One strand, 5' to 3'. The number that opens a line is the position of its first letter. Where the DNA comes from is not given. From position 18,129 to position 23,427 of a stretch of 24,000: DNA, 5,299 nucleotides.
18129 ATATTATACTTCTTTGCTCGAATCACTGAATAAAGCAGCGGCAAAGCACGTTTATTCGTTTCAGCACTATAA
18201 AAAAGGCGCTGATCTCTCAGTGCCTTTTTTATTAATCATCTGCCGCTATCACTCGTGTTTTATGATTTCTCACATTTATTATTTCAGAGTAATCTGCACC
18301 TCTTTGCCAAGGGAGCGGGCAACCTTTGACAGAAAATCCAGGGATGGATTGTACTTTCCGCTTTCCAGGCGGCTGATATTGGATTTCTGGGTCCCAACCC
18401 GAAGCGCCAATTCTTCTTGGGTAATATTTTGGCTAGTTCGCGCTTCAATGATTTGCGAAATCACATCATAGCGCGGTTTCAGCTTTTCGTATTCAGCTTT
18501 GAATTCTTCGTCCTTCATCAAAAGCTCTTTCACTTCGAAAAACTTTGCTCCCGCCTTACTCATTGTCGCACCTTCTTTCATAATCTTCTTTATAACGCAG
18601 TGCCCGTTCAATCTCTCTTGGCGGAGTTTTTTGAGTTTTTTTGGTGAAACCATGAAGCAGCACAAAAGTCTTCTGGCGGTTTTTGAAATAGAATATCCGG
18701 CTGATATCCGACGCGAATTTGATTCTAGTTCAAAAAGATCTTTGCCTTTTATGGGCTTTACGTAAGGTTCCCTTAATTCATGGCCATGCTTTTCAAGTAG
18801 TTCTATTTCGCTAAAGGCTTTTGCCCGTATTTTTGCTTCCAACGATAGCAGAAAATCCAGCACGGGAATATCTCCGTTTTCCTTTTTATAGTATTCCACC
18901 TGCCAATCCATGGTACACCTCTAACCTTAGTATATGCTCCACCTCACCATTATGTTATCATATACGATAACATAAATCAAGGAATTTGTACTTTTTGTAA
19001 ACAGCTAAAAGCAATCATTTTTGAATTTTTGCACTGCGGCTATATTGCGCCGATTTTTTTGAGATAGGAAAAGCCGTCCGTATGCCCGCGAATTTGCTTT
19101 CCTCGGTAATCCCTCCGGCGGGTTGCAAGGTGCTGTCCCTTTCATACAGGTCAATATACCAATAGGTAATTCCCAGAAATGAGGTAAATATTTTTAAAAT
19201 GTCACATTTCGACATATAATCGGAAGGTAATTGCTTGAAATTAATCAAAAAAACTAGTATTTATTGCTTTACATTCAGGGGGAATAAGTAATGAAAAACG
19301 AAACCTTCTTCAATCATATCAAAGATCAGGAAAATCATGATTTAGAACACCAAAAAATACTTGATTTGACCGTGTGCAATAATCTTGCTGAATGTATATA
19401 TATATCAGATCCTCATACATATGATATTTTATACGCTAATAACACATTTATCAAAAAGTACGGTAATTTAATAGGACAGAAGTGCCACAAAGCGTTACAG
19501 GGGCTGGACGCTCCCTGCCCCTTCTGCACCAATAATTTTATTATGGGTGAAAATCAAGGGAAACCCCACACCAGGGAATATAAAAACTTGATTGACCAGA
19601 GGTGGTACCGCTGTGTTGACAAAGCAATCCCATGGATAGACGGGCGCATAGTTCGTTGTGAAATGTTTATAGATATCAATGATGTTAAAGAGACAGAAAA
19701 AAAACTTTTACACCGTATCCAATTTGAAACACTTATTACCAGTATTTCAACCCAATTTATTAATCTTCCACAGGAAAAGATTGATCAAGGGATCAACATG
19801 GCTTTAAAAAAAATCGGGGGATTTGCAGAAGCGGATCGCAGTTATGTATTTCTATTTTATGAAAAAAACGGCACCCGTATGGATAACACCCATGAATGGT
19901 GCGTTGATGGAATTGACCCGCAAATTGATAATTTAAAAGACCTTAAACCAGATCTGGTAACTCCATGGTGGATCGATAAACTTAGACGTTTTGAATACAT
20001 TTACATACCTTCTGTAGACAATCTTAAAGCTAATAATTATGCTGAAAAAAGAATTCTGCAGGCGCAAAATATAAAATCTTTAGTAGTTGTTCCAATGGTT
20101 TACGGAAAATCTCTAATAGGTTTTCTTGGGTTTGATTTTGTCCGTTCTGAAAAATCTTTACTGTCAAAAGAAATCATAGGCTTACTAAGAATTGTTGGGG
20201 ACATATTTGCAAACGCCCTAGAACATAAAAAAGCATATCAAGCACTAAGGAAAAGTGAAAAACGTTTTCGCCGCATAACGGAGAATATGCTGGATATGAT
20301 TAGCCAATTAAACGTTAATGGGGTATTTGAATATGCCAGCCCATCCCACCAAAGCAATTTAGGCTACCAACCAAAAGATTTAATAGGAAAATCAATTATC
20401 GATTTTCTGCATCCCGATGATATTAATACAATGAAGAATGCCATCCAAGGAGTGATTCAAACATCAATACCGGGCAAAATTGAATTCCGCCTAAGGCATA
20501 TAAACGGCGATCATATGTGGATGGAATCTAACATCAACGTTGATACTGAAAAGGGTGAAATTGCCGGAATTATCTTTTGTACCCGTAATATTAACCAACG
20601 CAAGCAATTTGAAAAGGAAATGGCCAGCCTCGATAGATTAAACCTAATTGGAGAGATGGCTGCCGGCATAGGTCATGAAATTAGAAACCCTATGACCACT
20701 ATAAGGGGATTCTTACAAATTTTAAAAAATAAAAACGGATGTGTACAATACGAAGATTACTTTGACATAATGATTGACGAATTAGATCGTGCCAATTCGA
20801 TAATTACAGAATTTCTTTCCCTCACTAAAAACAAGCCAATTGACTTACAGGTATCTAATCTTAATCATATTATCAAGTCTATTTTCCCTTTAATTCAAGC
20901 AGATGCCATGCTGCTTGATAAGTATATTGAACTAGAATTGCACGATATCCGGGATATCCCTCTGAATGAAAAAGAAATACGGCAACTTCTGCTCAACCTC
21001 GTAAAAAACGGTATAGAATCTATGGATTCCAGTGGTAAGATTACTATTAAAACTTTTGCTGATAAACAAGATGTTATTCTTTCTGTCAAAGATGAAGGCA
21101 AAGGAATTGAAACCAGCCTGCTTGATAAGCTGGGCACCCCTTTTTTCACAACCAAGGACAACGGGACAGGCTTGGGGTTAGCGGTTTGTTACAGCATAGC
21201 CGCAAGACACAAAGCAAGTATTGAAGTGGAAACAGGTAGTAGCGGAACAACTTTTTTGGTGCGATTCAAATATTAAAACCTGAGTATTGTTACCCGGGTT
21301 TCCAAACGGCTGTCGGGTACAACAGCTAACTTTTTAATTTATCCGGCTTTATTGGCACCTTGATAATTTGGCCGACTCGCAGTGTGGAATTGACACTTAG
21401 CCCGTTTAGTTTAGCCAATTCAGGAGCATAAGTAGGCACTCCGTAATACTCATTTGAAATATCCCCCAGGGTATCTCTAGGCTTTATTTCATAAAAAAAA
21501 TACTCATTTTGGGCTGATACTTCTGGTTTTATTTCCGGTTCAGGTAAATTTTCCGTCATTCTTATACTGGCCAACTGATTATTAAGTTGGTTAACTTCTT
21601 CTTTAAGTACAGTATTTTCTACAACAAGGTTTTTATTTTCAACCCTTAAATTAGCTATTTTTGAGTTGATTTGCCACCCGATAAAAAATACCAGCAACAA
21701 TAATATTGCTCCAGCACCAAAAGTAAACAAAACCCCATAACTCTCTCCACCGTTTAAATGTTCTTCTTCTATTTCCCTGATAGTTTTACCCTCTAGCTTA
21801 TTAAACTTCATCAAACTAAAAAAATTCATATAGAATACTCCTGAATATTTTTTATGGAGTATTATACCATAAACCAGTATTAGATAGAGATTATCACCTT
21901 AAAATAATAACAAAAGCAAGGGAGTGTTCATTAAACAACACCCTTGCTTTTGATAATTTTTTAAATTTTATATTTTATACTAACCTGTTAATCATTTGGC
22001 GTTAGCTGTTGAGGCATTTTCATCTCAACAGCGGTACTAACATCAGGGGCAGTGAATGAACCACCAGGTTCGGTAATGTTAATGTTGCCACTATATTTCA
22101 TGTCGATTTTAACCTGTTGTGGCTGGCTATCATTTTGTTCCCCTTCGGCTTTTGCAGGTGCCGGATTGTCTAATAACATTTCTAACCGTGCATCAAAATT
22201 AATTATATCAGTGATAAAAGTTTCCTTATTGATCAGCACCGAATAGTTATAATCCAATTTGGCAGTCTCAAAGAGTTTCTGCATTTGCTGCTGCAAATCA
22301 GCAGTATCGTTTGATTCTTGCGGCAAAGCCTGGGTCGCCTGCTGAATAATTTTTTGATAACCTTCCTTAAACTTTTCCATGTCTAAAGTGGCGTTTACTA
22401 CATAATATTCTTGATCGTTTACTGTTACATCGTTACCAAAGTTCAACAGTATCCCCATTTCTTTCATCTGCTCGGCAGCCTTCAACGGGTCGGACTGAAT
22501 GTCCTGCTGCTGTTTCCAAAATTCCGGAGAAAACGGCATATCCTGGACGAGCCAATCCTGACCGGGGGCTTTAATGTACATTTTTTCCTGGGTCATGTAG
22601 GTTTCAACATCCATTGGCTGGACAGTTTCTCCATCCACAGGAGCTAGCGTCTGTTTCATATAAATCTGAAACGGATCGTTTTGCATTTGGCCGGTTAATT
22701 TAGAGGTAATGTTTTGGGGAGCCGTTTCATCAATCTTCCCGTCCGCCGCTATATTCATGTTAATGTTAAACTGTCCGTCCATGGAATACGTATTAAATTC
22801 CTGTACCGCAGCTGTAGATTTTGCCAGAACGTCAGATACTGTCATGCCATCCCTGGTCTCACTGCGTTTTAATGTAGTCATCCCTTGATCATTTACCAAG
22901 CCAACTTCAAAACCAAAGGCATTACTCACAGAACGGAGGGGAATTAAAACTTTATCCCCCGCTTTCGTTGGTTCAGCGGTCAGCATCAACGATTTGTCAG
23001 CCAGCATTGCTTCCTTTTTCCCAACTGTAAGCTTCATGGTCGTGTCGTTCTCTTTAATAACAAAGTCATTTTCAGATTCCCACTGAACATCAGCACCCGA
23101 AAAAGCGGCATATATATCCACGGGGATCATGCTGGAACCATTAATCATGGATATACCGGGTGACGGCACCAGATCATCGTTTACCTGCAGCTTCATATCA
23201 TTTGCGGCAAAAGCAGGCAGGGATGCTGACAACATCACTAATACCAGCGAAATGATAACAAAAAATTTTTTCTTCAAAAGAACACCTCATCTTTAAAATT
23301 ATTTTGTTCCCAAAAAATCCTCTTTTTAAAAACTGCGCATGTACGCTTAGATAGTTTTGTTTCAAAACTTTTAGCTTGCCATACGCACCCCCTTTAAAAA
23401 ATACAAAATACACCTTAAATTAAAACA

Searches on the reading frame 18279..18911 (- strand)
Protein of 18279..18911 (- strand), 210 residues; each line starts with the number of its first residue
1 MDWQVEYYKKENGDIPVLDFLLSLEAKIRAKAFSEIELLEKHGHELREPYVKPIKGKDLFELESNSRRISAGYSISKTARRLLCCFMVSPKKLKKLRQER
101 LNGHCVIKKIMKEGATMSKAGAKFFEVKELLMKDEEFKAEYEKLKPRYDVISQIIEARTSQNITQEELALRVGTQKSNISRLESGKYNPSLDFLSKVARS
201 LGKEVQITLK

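Call 46: search_protein_families(library=pfam, proteins=[window:18279-18911:-], max_evalue=0.01)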
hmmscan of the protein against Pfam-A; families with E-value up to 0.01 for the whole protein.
window:18279-18911:- (210 aa): 6 families
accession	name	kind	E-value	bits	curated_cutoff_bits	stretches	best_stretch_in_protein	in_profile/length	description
PF01381.28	HTH_3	-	1.1e-13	51.4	23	1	154-205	1-52/55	Helix-turn-helix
PF12844.13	HTH_19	-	3.7e-07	30.4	30.2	1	156-202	6-52/64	Helix-turn-helix domain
PF13744.12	HTH_37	-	4.9e-07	29.9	27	1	140-208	9-78/80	Helix-turn-helix domain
PF05973.20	Gp49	-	7.5e-07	29.6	23.9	1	19-66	1-47/90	Phage derived protein Gp49-like (DUF891)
PF13560.12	HTH_31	-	1.3e-06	29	27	1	157-202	9-55/64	Helix-turn-helix domain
PF13443.12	HTH_26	-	0.0004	21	22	1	162-202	10-51/63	Cro/C1-type HTH DNA-binding domain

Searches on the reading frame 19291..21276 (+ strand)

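Call 46: search_protein_families(library=pfam, proteins=[window:19291-21276:+], max_evalue=0.01)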
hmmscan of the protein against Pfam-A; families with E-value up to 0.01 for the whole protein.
window:19291-21276:+ (661 aa): 10 families
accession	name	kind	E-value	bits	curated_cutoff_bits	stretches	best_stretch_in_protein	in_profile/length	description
PF02518.31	HATPase_c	-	4.3e-21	75.9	26.4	1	560-660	3-108/111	Histidine kinase-, DNA gyrase B-, and HSP90-like ATPase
PF00512.31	HisKA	-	1.5e-16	60.6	26.9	1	454-514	3-63/66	His Kinase A (phospho-acceptor) domain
PF08447.18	PAS_3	-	8.6e-15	55.2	25.6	1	348-426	3-84/89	PAS fold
PF13426.13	PAS_9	-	7.9e-14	52.2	27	1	340-435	7-102/103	PAS domain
PF00989.32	PAS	-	5e-11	43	22.6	1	325-429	2-108/113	PAS fold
PF14598.12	PAS_11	-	6.5e-07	29.7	25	1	352-419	20-87/109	PAS domain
PF08448.16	PAS_4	-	1.3e-06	29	23.1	1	332-438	3-109/110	PAS fold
PF13188.13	PAS_8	-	0.0003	21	21.8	0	325-377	2-54/65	PAS domain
PF01590.32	GAF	-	0.00057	20.9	22.4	1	171-310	9-133/133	GAF domain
PF13185.12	GAF_2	-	0.0013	19.4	28.6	1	243-311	70-136/136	GAF domain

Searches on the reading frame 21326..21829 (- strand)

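Call 46: search_protein_families(library=pfam, proteins=[window:21326-21829:-], max_evalue=0.01)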
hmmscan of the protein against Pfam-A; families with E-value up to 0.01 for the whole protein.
window:21326-21829:- (167 aa): 2 families
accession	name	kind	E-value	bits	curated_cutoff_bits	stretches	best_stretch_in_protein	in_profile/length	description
PF01476.26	LysM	-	4.6e-10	39.7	20.9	1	113-159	1-43/43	LysM domain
PF04977.20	DivIC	-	0.0068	16.6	28.9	0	52-85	20-53/80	Septum formation initiator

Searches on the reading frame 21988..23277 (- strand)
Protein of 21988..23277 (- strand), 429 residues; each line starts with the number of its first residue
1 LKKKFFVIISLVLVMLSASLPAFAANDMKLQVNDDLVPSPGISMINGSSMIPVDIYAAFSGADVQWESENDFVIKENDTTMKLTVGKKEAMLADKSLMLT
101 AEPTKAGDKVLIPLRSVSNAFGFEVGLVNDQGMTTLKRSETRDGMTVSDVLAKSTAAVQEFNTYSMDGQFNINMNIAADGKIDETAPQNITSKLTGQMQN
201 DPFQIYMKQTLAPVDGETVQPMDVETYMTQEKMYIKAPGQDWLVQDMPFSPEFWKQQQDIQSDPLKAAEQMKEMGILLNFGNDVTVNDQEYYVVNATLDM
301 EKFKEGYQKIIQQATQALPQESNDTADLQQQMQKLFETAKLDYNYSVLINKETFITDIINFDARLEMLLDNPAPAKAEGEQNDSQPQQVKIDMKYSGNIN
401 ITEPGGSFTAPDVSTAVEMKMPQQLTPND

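Call 46: search_protein_families(library=pfam, proteins=[window:21988-23277:-], max_evalue=0.01)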
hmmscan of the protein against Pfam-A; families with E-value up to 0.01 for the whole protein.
window:21988-23277:- (429 aa): 2 families
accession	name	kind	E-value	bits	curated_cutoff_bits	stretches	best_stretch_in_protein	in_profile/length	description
PF07833.16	Cu_amine_oxidN1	-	7.8e-18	64.8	24.2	1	44-132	15-104/108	Copper amine oxidase N-terminal domain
PF20316.5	DUF6612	-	8.7e-18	65.2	23.7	1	146-380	1-202/237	Family of unknown function (DUF6612)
